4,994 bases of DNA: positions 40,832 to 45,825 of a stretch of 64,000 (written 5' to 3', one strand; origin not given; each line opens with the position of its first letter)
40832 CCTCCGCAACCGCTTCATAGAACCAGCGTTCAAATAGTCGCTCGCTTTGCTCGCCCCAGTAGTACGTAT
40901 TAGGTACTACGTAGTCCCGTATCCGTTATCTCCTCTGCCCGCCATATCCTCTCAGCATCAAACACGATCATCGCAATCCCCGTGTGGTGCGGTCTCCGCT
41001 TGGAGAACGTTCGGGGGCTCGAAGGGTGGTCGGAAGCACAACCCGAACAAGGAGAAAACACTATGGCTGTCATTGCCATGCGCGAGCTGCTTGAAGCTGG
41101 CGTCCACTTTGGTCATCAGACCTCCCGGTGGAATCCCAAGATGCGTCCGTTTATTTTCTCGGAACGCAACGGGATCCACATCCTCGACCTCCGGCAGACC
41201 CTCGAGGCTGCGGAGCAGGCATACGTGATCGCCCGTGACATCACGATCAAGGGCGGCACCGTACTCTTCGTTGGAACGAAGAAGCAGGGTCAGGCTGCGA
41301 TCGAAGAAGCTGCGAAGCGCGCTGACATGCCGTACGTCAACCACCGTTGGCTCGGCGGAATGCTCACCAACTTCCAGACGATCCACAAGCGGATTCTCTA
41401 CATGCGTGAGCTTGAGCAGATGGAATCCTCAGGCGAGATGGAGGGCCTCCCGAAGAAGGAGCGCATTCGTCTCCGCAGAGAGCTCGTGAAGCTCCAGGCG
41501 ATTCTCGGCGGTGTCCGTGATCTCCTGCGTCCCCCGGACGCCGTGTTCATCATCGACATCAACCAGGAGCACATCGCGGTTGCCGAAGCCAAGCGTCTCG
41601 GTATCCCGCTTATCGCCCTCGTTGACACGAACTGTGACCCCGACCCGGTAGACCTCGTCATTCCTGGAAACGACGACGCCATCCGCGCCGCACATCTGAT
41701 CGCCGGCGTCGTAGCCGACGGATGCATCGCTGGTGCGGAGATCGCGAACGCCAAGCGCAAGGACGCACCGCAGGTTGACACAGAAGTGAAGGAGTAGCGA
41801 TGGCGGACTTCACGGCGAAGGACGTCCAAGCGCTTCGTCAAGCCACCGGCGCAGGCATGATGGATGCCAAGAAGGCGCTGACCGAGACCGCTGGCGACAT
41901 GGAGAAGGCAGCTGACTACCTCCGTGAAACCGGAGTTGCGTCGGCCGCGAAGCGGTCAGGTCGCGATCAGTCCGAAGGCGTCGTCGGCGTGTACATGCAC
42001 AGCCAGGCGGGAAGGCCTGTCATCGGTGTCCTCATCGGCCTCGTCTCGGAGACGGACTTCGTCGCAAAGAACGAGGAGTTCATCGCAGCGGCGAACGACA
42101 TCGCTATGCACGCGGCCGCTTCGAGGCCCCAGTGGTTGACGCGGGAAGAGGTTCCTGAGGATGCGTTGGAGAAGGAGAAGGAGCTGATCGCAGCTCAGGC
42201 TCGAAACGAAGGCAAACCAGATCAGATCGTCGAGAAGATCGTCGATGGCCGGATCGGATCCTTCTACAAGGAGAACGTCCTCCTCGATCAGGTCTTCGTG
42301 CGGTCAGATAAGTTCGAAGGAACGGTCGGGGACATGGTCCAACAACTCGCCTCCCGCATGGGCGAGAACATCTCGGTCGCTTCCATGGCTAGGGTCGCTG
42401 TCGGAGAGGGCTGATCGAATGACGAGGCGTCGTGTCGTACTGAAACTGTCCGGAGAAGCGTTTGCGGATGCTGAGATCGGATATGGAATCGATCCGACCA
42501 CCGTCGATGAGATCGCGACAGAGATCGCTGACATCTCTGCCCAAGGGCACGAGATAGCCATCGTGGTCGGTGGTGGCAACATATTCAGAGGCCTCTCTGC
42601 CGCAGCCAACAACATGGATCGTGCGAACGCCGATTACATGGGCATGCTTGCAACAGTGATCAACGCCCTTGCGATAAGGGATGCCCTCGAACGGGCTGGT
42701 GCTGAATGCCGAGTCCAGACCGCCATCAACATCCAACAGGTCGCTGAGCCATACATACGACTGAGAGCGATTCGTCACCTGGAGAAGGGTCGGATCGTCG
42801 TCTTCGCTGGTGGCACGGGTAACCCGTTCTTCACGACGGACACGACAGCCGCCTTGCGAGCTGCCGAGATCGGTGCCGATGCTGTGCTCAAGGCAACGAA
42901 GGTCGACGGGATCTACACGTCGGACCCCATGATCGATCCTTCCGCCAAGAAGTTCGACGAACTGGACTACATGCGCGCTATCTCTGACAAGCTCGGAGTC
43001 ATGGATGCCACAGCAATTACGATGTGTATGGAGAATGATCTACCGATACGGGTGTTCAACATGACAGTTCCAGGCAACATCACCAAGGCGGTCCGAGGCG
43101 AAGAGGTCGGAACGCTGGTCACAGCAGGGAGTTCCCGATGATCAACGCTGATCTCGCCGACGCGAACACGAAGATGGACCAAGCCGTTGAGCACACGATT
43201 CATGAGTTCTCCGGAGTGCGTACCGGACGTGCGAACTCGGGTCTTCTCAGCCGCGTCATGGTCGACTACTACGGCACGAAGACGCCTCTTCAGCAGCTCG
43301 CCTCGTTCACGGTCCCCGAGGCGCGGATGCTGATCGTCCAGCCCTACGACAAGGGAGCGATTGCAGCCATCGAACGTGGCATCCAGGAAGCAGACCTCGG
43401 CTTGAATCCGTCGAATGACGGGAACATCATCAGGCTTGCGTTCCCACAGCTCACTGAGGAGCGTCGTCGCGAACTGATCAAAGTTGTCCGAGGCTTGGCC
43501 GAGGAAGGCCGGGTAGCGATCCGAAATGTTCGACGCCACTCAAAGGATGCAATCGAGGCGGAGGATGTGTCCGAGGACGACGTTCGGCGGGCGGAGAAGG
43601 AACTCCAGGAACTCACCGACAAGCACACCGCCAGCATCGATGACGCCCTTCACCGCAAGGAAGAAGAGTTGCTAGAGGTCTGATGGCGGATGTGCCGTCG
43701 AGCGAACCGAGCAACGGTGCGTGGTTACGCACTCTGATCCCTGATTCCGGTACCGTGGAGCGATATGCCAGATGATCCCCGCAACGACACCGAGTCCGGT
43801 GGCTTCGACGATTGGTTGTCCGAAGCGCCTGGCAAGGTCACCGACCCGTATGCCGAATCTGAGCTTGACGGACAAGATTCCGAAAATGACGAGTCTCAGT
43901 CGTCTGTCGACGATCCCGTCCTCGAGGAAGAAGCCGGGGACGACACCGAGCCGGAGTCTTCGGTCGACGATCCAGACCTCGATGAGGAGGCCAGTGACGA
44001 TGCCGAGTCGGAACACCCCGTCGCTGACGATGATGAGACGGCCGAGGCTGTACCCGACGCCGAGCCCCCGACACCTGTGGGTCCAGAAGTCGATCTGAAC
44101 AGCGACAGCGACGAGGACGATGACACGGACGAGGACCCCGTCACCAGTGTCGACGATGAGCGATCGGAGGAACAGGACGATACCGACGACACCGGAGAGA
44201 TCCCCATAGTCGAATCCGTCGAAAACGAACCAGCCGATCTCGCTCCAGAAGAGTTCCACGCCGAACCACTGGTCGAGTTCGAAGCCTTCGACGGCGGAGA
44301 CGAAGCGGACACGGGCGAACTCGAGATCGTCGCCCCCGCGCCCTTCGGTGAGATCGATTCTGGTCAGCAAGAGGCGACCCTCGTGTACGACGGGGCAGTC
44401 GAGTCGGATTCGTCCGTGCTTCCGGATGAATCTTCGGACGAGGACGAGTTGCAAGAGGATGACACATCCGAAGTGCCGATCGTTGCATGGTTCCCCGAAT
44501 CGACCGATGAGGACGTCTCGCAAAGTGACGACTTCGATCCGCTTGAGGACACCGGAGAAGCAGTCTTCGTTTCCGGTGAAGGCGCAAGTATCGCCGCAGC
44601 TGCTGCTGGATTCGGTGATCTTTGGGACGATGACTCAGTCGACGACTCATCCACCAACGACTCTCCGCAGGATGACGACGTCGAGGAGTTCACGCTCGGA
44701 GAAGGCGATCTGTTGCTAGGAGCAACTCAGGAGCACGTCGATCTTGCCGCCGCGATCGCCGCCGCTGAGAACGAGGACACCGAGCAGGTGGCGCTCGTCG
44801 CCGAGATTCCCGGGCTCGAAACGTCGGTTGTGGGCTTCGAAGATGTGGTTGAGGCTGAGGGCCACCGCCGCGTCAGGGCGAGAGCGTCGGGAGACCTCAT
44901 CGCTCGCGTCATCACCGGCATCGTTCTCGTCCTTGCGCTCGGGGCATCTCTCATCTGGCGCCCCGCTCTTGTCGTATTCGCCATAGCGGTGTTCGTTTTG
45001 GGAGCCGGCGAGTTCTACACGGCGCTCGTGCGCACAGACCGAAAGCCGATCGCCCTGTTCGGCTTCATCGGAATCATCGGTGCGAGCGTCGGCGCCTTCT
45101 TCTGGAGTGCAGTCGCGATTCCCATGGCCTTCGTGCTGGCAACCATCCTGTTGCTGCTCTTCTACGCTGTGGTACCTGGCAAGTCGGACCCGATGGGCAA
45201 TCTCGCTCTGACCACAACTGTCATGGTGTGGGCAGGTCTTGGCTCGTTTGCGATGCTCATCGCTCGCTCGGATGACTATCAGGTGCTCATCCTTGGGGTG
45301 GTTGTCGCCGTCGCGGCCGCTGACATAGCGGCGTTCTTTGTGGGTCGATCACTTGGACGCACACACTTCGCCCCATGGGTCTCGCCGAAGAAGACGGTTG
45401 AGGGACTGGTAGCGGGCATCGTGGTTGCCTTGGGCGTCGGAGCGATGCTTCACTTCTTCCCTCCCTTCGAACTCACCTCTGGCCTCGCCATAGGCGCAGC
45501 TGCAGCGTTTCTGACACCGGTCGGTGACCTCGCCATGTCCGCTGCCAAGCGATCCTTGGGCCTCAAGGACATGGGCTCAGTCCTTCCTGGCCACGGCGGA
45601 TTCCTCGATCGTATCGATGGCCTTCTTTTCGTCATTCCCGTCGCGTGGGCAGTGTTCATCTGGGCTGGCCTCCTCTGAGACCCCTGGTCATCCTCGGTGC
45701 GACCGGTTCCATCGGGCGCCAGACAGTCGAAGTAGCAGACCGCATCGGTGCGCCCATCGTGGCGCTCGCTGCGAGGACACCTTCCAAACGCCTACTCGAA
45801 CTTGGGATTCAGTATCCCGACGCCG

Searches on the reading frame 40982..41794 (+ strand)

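Call 30: search_protein_families(library=ncbifam, proteins=[window:40982-41794:+], max_evalue=1e-25)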
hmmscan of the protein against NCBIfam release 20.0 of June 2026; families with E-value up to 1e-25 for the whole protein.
window:40982-41794:+ (271 aa): 3 families
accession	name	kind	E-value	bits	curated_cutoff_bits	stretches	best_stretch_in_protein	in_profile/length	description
TIGR01011.1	rpsB_bact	equivalog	1.5e-94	315.5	76.3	1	30-251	1-222/225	30S ribosomal protein S2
NF051451.1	30S_S2_sunset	exception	3.6e-91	306.1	710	1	28-259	1-232/382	30S ribosomal protein S2, sunset domain variant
NF008966.0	PRK12311.1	equivalog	1.8e-82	277.1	526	1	31-257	6-231/334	30S ribosomal protein S2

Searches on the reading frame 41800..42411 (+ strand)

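Call 30: search_protein_families(library=ncbifam, proteins=[window:41800-42411:+], max_evalue=1e-25)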
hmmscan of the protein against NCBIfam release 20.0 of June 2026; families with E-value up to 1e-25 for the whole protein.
window:41800-42411:+ (204 aa): 1 family
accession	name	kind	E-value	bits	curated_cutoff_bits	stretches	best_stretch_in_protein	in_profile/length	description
TIGR00116.1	tsf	equivalog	1.7e-53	181.7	104.05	1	1-98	1-93/293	translation elongation factor Ts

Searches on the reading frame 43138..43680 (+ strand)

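Call 30: search_protein_families(library=ncbifam, proteins=[window:43138-43680:+], max_evalue=1e-25)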
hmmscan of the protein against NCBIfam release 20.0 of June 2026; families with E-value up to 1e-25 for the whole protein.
window:43138-43680:+ (181 aa): 1 family
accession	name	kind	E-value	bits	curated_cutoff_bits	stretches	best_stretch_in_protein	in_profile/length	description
TIGR00496.1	frr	equivalog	1.2e-60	204.2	149.1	1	11-181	2-176/176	ribosome recycling factor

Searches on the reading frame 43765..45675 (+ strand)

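Call 30: search_protein_families(library=ncbifam, proteins=[window:43765-45675:+], max_evalue=1e-25)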
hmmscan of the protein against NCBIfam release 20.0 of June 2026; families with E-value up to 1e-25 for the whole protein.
window:43765-45675:+ (637 aa): 0 families

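Call 32: search_protein_families(library=pfam, proteins=[window:43765-45675:+], max_evalue=0.001)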
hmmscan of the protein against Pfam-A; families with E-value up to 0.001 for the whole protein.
window:43765-45675:+ (637 aa): 1 family
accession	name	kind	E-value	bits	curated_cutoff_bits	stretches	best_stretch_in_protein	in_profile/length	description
PF01148.25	CTP_transf_1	-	2.4e-45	155.9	24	1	380-631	2-261/264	Cytidylyltransferase family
